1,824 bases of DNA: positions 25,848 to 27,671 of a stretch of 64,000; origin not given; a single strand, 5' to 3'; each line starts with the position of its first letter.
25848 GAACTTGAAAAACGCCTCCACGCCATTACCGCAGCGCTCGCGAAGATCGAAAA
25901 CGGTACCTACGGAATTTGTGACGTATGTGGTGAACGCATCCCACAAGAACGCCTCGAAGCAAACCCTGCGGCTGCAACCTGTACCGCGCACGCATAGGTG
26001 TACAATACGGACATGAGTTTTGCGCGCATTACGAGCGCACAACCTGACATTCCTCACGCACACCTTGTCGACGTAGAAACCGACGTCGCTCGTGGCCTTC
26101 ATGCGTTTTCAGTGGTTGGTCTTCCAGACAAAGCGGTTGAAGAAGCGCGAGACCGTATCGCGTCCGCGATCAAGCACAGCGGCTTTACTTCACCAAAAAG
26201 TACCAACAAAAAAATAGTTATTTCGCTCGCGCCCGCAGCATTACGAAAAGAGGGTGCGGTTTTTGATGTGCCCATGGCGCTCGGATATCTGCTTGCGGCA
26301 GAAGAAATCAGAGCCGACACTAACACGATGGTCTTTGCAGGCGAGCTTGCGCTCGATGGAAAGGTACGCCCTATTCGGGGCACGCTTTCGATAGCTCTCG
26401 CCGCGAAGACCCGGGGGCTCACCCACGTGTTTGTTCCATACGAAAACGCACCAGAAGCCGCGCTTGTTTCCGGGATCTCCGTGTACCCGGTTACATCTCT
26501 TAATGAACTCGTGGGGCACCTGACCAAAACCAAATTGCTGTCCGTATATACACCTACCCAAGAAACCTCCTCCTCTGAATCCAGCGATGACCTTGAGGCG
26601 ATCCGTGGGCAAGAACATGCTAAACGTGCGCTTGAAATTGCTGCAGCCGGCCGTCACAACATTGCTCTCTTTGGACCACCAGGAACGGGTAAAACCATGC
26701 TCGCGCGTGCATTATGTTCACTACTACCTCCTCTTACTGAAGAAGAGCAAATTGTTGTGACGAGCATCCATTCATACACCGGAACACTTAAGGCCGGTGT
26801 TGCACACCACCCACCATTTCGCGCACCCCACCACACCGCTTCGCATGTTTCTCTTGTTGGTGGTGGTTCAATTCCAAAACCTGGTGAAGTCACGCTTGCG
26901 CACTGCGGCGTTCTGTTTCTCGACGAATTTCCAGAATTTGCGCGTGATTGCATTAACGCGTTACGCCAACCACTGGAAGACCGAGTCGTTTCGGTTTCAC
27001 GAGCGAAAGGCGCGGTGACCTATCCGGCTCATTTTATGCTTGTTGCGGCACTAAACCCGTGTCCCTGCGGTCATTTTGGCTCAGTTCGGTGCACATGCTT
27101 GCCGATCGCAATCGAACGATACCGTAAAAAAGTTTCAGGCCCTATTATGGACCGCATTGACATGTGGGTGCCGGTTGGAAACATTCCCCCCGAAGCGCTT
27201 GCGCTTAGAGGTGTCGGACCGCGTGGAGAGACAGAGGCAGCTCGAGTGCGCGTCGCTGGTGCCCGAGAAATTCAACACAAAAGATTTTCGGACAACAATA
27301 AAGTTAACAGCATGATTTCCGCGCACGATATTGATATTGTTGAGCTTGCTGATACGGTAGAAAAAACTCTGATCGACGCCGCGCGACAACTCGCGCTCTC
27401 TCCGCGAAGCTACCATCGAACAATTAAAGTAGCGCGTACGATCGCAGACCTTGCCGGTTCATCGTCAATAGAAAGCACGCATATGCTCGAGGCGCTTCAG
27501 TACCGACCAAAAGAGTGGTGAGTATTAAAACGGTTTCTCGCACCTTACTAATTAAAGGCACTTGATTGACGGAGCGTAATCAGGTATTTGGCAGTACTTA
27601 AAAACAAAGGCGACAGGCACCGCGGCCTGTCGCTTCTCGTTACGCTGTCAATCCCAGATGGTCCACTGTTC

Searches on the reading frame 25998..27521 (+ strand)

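Call 82: search_protein_families(library=pfam, proteins=[window:25998-27521:+], max_evalue=0.00001)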
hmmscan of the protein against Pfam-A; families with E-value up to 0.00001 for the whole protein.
window:25998-27521:+ (507 aa): 6 families
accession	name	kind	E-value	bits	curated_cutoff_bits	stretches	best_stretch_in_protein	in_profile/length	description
PF01078.27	Mg_chelatase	-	1.1e-85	286.6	20.3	1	198-397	1-203/207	Magnesium chelatase, subunit ChlI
PF13541.12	ChlI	-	5.6e-38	130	27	1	26-150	1-121/121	Subunit ChlI of Mg-chelatase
PF13335.12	Mg_chelatase_C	-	1.2e-23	84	26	1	412-503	4-94/94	Magnesium chelatase, subunit ChlI C-terminal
PF07728.20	AAA_5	-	8.7e-10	39.2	22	1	222-356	2-125/139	AAA domain (dynein-related subfamily)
PF00493.29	MCM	-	8.6e-08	32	23.3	1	213-366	51-184/224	MCM P-loop domain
PF05362.19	Lon_C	-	9.4e-08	32.3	21.1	1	48-154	71-176/205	Lon protease (S16) C-terminal proteolytic domain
